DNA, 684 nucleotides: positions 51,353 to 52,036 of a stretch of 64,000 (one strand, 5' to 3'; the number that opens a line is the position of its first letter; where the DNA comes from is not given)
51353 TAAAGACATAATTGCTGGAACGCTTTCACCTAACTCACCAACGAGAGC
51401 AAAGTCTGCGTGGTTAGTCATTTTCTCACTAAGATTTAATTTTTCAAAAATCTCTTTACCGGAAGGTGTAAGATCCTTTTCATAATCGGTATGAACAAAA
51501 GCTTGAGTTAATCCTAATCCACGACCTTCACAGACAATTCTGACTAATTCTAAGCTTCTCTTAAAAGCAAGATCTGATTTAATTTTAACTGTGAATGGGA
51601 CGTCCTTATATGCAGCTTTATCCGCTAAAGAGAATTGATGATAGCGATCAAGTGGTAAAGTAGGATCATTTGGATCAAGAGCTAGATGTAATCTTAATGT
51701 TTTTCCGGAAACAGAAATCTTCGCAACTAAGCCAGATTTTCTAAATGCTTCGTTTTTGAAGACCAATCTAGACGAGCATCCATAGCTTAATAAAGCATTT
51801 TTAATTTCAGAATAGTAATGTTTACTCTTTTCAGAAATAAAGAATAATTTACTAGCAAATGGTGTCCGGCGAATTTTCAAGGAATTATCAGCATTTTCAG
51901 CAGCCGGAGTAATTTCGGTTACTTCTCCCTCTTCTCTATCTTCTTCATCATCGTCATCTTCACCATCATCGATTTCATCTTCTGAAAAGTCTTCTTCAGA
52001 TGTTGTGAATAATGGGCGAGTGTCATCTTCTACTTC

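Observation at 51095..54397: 1100-aa membrane protein with internal tandem duplication of an unrecognised ~110-aa domain and an acidic repetitive linker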

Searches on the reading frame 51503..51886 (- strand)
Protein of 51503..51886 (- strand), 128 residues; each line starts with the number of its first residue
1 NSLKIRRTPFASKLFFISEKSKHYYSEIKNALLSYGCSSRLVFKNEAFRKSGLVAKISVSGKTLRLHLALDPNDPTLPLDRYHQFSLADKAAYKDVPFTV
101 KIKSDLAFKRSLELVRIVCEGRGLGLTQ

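Call 24: search_protein_representatives(alignment_id=A1)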
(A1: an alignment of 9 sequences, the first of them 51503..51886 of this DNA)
Query: 9 sequences, 127 profile positions. Proteins with E-value up to 0.001 (for the whole library): 3394; up to 1e-10: 3111; up to 1e-30: 1203. The best 150 are listed.
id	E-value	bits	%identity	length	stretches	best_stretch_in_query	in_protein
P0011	2.3e-191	641.7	-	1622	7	6-123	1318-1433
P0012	3.8e-145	492.3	-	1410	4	3-123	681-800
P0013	2.2e-139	473.7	-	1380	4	2-125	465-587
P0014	2.9e-134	457.1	-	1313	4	4-126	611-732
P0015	7.9e-132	449.2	-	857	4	4-123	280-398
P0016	4.8e-130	443.4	-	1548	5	4-124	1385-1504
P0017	9.7e-127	432.8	-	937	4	2-122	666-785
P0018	2.3e-120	412.1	-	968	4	3-120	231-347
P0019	1.6e-119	409.4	-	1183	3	3-125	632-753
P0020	1.1e-117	403.5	-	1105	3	3-125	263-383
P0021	2.8e-115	395.7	-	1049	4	3-125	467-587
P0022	3.0e-113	389.1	-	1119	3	2-125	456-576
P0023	2.2e-111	383.2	-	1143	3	3-126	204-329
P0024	1.0e-110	381.0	-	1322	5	2-125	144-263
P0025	3.8e-109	375.9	-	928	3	4-124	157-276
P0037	2.5e-94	328.0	-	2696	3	5-125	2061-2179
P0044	1.9e-90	315.5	-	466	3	3-126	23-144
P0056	1.6e-84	296.3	-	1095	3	3-119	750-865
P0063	1.7e-81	286.5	-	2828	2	2-124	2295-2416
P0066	2.5e-81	286.0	-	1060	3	3-120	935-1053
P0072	1.8e-79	280.0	-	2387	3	4-121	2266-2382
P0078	3.0e-77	272.8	-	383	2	3-122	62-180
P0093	2.7e-74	263.2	-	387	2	3-126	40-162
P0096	2.9e-73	259.9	-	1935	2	2-124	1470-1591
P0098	4.3e-73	259.4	-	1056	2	4-126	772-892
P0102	4.2e-72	256.2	-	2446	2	2-123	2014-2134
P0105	1.3e-70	251.4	-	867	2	2-123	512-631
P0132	1.8e-66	238.0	-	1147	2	3-124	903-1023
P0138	5.6e-66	236.4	-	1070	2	3-125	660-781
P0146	4.8e-65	233.3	-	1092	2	5-126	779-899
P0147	5.3e-65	233.2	-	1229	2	3-124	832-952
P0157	8.0e-64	229.4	-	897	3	4-127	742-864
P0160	3.1e-63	227.5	-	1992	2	5-126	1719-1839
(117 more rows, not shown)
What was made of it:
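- On New family: 'X-domain' cytoplasmic tail proteins of Bacillota (defined here): The family has 3,394 representative clusters (call 24).
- Tried and rejected: The exhaustive profile search was needed to see the family (call 24).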

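Call 25: search_protein_families(library=pfam, proteins=[P0011, P0015, P0037, P0063, P0044, P0078, P0093], max_evalue=0.01)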
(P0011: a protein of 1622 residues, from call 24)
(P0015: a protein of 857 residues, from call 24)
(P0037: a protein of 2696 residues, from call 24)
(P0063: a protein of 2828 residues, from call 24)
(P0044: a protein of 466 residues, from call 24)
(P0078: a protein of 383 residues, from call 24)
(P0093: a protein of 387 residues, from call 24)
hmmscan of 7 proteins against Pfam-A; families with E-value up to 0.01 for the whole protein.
P0011 (1622 aa): 3 families
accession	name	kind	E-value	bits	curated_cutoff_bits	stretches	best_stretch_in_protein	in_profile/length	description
PF09823.15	DUF2357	-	0.00039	20.2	23.3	1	73-169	97-194/251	Domain of unknown function (DUF2357)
PF07864.16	DUF1651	-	0.00088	20.1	22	0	862-903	18-58/74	Protein of unknown function (DUF1651)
PF13831.12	PHD_2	-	0.0053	16.6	28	0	653-667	12-26/36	PHD-finger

P0015 (857 aa): 0 families

P0037 (2696 aa): 3 families
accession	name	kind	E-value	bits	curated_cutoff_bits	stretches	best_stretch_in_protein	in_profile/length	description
PF18889.6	Beta_helix_3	-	9.8e-16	57.9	27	3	635-657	1-20/20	Beta helix repeat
PF09479.16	Flg_new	-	1.1e-13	51.5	27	1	1393-1458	1-64/65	Listeria-Bacteroides repeat domain (List_Bact_rpt)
PF00828.25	Ribosomal_L27A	-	1.3e-08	35.6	21.5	1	2625-2692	2-71/72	Ribosomal proteins 50S-L15, 50S-L18e, 60S-L27A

P0063 (2828 aa): 3 families
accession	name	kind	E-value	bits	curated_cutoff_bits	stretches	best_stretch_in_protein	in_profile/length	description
PF00828.25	Ribosomal_L27A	-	3.2e-14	53.5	21.5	1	2757-2824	2-71/72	Ribosomal proteins 50S-L15, 50S-L18e, 60S-L27A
PF02095.21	Extensin_1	-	5.8e-05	23.4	105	1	2225-2274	73-122/171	Extensin-like protein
PF13927.12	Ig_3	-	0.002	19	30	1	1328-1413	1-76/78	Immunoglobulin domain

P0044 (466 aa): 0 families

P0078 (383 aa): 0 families

P0093 (387 aa): 0 families
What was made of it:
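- Closest known: Ribosomal protein uL15. Same: Pfam's cutoff is passed in relatives (call 25).
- Pfam PF00828 passes its curated cutoff in relatives P0037 (35.6 bits) and P0063 (53.5 bits) against a cutoff of 21.5 (call 25). Some relatives carry surface-protein repeats such as Beta_helix_3, Flg_new and Ig_3 (call 25).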

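Call 33: find_related_loci(query=A3, collection=genome_contigs, flank=6000)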
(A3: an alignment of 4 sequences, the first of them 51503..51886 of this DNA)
Query A3 (128 aa) in genome_contigs; peptide patterns used: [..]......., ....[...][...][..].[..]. (x = any residue, [..] = any of these).
379 stretches matched a pattern; 308 encode a relative of the query (tblastn E <= 1e-3); the best 80 are kept; 80 distinct loci.
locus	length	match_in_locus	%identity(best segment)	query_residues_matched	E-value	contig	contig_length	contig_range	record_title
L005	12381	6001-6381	100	1-127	1e-83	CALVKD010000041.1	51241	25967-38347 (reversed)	MAG: uncultured Bacilli bacterium isolate E04__bin42 genome assembly, contig: E04__k127_7993528, whole genome shotgun se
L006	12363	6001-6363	61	5-124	2e-45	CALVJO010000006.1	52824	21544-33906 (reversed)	MAG: uncultured Bacilli bacterium isolate BRZ_SF__bin36 genome assembly, contig: BRZ_SF__NODE_670_length_52824_cov_11.35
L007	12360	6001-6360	53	3-124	5e-35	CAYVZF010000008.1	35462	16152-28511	MAG TPA_asm: uncultured Erysipelotrichaceae bacterium isolate SRP225648_co1_215 genome assembly, contig: NODE_2349_lengt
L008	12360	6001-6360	46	7-124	3e-27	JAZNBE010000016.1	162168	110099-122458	MAG: Christensenellaceae bacterium isolate T1900044743_TS20190209.MAGScoT_cleanbin_000019 SGB_2088_k141_938752, whole ge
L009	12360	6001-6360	45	7-124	3e-26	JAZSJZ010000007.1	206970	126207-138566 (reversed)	MAG: Christensenellaceae bacterium isolate T1900044563_TS20190029.MAGScoT_cleanbin_000020 SGB_376_k141_311369, whole gen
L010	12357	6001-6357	43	3-120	1e-23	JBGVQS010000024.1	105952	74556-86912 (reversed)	MAG: Candidatus Scatosoma sp. isolate fecal_MAG_159 fecal_MAG_159_contig_0024, whole genome shotgun sequence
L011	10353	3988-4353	39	3-123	2e-22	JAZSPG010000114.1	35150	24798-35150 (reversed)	MAG: Candidatus Scatosoma sp. isolate T1900044546_TS20190012.MAGScoT_cleanbin_000035 SGB_147_k141_162730, whole genome s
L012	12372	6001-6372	41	3-126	4e-22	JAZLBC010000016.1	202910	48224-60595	MAG: Christensenellaceae bacterium isolate T1900045067_TC20190061.MAGScoT_cleanbin_000009 SGB_4605_k141_2298051, whole g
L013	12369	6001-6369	39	3-124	1e-21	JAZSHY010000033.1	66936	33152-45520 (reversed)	MAG: Eubacteriales bacterium isolate T1900044574_TS20190040.MAGScoT_cleanbin_000014 SGB_471_k141_760413, whole genome sh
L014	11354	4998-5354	41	7-125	9e-21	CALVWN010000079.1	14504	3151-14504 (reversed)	MAG: uncultured Clostridia bacterium isolate E27__bin11 genome assembly, contig: E27__k127_2914064, whole genome shotgun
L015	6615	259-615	41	7-125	1e-20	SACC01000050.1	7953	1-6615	MAG: Clostridia bacterium isolate INTA.CYC.159 contig-100_8386, whole genome shotgun sequence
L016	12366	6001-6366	38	1-123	1e-20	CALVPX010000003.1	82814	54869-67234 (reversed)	MAG: uncultured Clostridia bacterium isolate BRZ_BT__bin29 genome assembly, contig: BRZ_BT__NODE_321_length_82814_cov_9.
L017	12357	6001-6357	39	7-123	2e-20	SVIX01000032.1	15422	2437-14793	MAG: Clostridiales bacterium isolate SIG420 NODE_67067_length_15422_cov_2.073619, whole genome shotgun sequence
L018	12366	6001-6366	38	2-124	2e-20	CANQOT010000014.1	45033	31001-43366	MAG: uncultured Clostridia bacterium isolate Lapin-012__bin72 genome assembly, contig: Lapin-012__NODE_1437_length_45033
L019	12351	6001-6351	42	7-123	4e-20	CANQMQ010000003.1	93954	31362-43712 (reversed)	MAG: uncultured Clostridia bacterium isolate Lapin-012__bin71 genome assembly, contig: Lapin-012__NODE_446_length_93954_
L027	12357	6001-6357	40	10-128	8e-20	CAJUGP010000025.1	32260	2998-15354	MAG TPA_asm: uncultured Christensenella sp. isolate MGBC130616 genome assembly, contig: MGBC130616.25, whole genome shot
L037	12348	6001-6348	41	3-120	2e-19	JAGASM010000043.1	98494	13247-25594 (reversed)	MAG: Clostridia bacterium isolate RGIG8733 Water_deer_Colon-4__c366847, whole genome shotgun sequence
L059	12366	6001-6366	35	1-123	6e-18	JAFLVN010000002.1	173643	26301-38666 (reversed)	MAG: Clostridiales bacterium isolate HAN106 Seq2, whole genome shotgun sequence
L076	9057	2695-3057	35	1-122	2e-17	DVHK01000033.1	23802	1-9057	MAG TPA_asm: Candidatus Coproplasma avicola isolate ChiW16-3235 ChiW16__C33981_L23802_SRR5519003, whole genome shotgun s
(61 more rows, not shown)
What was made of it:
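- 51095..54397 (-): Whole ORF, 1100 aa plus stop codon. A 100% match is in MAG contig CALVKD010000041.1, titled 'uncultured Bacilli bacterium' (call 33).
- Tried and rejected: It was redone with 4 sequences (call 33).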

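Call 36: search_protein_families(library=ncbifam, proteins=[P0015, P0078, P0063], max_evalue=0.01)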
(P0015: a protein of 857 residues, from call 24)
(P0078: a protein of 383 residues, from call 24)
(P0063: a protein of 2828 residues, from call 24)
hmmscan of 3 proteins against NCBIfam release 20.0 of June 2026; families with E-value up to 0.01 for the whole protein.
P0015 (857 aa): 1 family
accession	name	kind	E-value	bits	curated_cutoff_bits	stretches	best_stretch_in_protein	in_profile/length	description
NF052532.1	TransRegPagRBaca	equivalog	0.001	19.1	170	0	783-818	13-48/99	transcriptional repressor PagR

P0078 (383 aa): 0 families

P0063 (2828 aa): 3 families
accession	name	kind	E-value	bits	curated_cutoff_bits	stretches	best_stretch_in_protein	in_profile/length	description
TIGR01071.1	rplO_bact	equivalog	2.1e-10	40.6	77.95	1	2751-2823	70-142/144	50S ribosomal protein L15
NF042931.1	SAG1386_EF1546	equivalog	0.0058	16.7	80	0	2165-2230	23-86/158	SAG1386/EF1546 family surface-associated protein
NF003079.0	PRK04005.1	equivalog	0.008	15.8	85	0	2791-2824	68-101/121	50S ribosomal protein L18e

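Call 37: search_protein_families(library=phrogs, proteins=[P0015, P0078], max_evalue=0.01)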
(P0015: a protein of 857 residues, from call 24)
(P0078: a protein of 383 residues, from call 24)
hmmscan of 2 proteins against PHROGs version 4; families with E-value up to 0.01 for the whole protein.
P0015 (857 aa): 0 families

P0078 (383 aa): 0 families

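Call 47: search_solved_structures(query=A1, max_evalue=10, show_alignments=0)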
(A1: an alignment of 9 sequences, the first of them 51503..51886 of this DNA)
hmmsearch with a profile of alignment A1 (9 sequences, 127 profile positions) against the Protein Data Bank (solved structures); distinct sequences matched with E-value up to 10: 3.
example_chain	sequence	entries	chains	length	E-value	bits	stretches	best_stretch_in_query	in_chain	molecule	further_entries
8ffz_C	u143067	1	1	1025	0.17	14.9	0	4-54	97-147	Transcription factor tau 131 kDa subunit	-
6yj6_A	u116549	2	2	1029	0.17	14.9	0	4-54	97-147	Transcription factor tau 131 kDa subunit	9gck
6gq4_A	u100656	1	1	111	0.35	13.9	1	45-99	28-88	Adhesin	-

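Call 79: search_protein_families(library=pfam, proteins=[P0146, P0132, P0138, P0147, P0157, P0098, P0066, P0056, P0105], max_evalue=0.0001)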
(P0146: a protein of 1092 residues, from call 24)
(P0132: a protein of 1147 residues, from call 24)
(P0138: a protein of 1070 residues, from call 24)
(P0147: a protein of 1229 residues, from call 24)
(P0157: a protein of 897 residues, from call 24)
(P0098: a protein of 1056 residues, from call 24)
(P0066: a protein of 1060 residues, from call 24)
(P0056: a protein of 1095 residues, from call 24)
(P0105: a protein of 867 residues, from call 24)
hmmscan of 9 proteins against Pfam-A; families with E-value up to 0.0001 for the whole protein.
P0146 (1092 aa): 2 families
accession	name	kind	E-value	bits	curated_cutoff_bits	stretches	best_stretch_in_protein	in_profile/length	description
PF04513.17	Baculo_PEP_C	-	4.3e-09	37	38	0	294-395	30-128/140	Baculovirus polyhedron envelope protein, PEP, C terminus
PF07889.17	DUF1664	-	2.7e-06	27.9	34.6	0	35-100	39-103/124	Protein of unknown function (DUF1664)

P0132 (1147 aa): 3 families
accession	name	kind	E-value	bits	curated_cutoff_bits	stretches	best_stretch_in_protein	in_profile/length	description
PF00563.25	EAL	-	1.8e-54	185.1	31.3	1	391-623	3-235/236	EAL domain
PF00497.25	SBP_bac_3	-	5.7e-06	26.6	26.4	1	44-117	3-75/132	Bacterial extracellular solute-binding proteins, family 3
PF00990.26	GGDEF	-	1.5e-05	25.3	23.8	1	220-368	3-158/161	Diguanylate cyclase, GGDEF domain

P0138 (1070 aa): 1 family
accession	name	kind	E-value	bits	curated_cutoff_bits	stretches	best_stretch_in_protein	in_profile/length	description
PF17231.7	DUF5305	-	5.4e-12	46.1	29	1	151-352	10-208/217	Family of unknown function (DUF5305)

P0147 (1229 aa): 1 family
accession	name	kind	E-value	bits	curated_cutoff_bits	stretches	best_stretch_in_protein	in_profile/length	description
PF17595.7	DUF5491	-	1.9e-08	35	27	0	253-290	24-61/68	Family of unknown function (DUF5491)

P0157 (897 aa): 0 families

P0098 (1056 aa): 1 family
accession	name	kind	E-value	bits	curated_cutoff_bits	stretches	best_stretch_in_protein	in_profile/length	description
PF17231.7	DUF5305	-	3.2e-08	33.7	29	1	143-350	15-217/217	Family of unknown function (DUF5305)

P0066 (1060 aa): 0 families

P0056 (1095 aa): 0 families

P0105 (867 aa): 0 families
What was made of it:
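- The cassette is attached to functionally unrelated proteins such as adhesin-like giants and a GGDEF-EAL protein (calls 25, 79), as expected for a generic localisation or clustering module.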

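Call 81: search_protein_families(library=pfam, proteins=[P0102, P0072, P0160, P0096], max_evalue=0.0001)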
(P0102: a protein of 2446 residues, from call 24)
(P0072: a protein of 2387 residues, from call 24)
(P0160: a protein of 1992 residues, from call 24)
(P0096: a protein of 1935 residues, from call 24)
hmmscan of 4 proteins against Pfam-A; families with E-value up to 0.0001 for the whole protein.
P0102 (2446 aa): 0 families

P0072 (2387 aa): 0 families

P0160 (1992 aa): 0 families

P0096 (1935 aa): 0 families

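Call 85: search_protein_families(library=pfam, proteins=[L076:3328-5202:+, L027:10134-11330:+, L059:8325-8987:+, L037:1252-2070:+], max_evalue=0.001)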
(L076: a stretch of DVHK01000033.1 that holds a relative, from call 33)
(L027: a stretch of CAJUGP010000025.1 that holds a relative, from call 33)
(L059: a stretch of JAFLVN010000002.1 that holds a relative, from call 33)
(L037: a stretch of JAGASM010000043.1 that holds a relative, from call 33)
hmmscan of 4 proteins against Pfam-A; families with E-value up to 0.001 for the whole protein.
L076:3328-5202:+ (624 aa): 5 families
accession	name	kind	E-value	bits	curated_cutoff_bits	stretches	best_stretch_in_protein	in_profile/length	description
PF22505.1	RNase_J_b_CASP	-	2.4e-50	170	27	1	296-420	2-126/126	Ribonuclease J, beta-CASP domain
PF17770.6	RNase_J_C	-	9.2e-18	65.6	23.8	1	527-624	1-102/102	Ribonuclease J C-terminal domain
PF07521.17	RMMBL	-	2.2e-12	47.2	21.6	1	430-488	6-63/63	Zn-dependent metallo-hydrolase RNA specificity domain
PF12706.13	Lactamase_B_2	-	6.2e-10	39.4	27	1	133-236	26-144/200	Beta-lactamase superfamily domain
PF00753.33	Lactamase_B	-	9.5e-08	32.7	22.7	1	94-173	7-79/196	Metallo-beta-lactamase superfamily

L027:10134-11330:+ (398 aa): 2 families
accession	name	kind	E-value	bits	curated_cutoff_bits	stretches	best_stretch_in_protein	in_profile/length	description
PF01136.24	Peptidase_U32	-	5.1e-84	281.6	22.4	1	77-298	4-232/233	Peptidase family U32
PF16325.11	Peptidase_U32_C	-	2.9e-12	47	28.2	1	311-390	3-83/83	Peptidase family U32 C-terminal domain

L059:8325-8987:+ (220 aa): 9 families
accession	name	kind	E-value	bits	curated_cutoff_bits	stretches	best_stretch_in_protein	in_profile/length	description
PF01596.23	Methyltransf_3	-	6.3e-21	75.1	22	1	32-219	12-203/204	O-methyltransferase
PF13578.12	Methyltransf_24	-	9.7e-14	52.6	26.3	1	67-167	1-105/105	Methyltransferase domain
PF13847.12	Methyltransf_31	-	5.5e-09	36.3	27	1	65-175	6-114/145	Methyltransferase domain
PF13649.12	Methyltransf_25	-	6.7e-09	36.8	27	1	66-160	1-97/97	Methyltransferase domain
PF01135.25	PCMT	-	4.4e-07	30.3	20.3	1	45-139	56-149/210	Protein-L-isoaspartate(D-aspartate) O-methyltransferase (PCMT)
PF08241.18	Methyltransf_11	-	3.7e-05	24.7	21.2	1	67-163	1-94/95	Methyltransferase domain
PF03602.21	Cons_hypoth95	-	0.00011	22.4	24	1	44-162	23-142/182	Conserved hypothetical protein 95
PF05175.20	MTS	-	0.00055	20.1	23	1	50-137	20-103/170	Methyltransferase small domain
PF08704.16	GCD14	-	0.00086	19.5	26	0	58-139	36-120/247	tRNA methyltransferase complex GCD14 subunit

L037:1252-2070:+ (272 aa): 1 family
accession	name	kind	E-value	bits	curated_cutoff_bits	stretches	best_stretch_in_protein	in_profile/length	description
PF03631.20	Virul_fac_BrkB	-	1.9e-24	87.1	33.7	1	21-252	3-252/259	Virulence factor BrkB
